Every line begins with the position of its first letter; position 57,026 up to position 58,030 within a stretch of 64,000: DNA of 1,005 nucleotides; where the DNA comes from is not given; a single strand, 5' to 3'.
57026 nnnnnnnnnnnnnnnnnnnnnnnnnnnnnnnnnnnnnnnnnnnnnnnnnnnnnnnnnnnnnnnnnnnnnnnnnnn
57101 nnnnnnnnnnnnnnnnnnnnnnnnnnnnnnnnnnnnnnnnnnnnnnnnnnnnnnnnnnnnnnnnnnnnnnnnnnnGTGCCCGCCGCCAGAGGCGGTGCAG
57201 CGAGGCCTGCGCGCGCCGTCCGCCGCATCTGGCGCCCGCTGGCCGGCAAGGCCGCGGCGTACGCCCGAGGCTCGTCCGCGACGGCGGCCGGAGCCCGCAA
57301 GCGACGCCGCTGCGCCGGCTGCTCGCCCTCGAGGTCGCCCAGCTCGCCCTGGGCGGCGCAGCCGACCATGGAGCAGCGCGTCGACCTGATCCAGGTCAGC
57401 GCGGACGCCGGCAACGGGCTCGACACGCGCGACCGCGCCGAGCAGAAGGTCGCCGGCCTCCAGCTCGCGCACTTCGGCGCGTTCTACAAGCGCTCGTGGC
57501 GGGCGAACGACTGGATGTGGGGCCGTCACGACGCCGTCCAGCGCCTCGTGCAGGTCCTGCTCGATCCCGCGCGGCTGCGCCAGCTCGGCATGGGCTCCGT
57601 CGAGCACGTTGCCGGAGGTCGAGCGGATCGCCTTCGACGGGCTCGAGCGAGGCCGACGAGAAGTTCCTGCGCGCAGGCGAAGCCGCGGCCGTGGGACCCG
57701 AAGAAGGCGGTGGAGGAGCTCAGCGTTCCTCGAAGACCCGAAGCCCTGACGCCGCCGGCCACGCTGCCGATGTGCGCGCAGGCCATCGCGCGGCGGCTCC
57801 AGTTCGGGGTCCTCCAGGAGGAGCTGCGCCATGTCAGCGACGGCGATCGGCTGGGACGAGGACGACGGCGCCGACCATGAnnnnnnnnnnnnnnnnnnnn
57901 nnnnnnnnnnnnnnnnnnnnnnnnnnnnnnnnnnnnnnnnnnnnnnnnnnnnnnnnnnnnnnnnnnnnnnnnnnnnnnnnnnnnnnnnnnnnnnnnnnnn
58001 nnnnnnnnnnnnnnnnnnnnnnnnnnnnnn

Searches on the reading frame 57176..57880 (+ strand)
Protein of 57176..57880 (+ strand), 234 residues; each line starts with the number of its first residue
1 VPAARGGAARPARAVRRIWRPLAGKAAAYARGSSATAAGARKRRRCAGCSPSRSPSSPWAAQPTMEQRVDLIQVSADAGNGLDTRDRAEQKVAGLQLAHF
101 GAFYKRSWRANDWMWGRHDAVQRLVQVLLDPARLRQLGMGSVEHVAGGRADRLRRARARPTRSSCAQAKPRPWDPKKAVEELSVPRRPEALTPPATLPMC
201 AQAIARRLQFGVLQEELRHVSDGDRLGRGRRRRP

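Call 44: search_protein_families(library=pfam, proteins=[window:57176-57880:+], max_evalue=0.001)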
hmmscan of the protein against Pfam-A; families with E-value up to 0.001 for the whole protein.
window:57176-57880:+ (234 aa): 1 family
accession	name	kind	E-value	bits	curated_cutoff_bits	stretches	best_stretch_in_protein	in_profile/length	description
PF11856.13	DUF3376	-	1.7e-25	90.7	25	1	65-136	335-409/514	Protein of unknown function (DUF3376)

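Call 65: find_homologous_proteins(query=window:57176-57880:+, max_evalue=1e-10)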
Query window:57176-57880:+ (234 aa): 25 proteins with E <= 1e-10 among 8000 candidates.
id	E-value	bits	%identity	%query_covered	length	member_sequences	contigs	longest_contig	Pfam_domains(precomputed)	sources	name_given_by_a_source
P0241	8.8e-106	371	100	73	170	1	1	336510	PF11856.14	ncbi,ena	-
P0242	1.6e-52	197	67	68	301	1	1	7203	PF11856.14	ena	-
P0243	1.1e-51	194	57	85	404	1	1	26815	PF11856.14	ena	-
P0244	9.4e-41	158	80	38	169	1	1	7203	PF11856.14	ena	-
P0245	5.4e-39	152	79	35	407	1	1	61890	PF11856.14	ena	-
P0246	5.9e-33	133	69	44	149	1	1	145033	PF11856.14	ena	-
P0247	9.9e-24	102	64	26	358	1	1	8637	PF11856.14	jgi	jgi:Protein of unknown function (DUF3376)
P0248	2.7e-22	98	39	67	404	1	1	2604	PF11856.14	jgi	jgi:hypothetical protein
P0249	1.6e-20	92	43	67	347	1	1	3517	PF11856.14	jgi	jgi:hypothetical protein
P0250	1.1e-19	89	64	32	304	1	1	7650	PF11856.14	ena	-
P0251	2.2e-19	88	61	35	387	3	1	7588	PF11856.14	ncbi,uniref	ncbi:DUF3376 domain-containing protein [Streptomyces inhibens]|uniref:DUF3376 domain-containing prot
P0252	5.1e-19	87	67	26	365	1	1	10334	PF11856.14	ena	-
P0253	2.0e-18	85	54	38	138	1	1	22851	PF11856.14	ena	-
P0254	1.0e-17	83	60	30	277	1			PF11856.14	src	-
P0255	1.5e-17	82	40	71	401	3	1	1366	PF11856.14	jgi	jgi:hypothetical protein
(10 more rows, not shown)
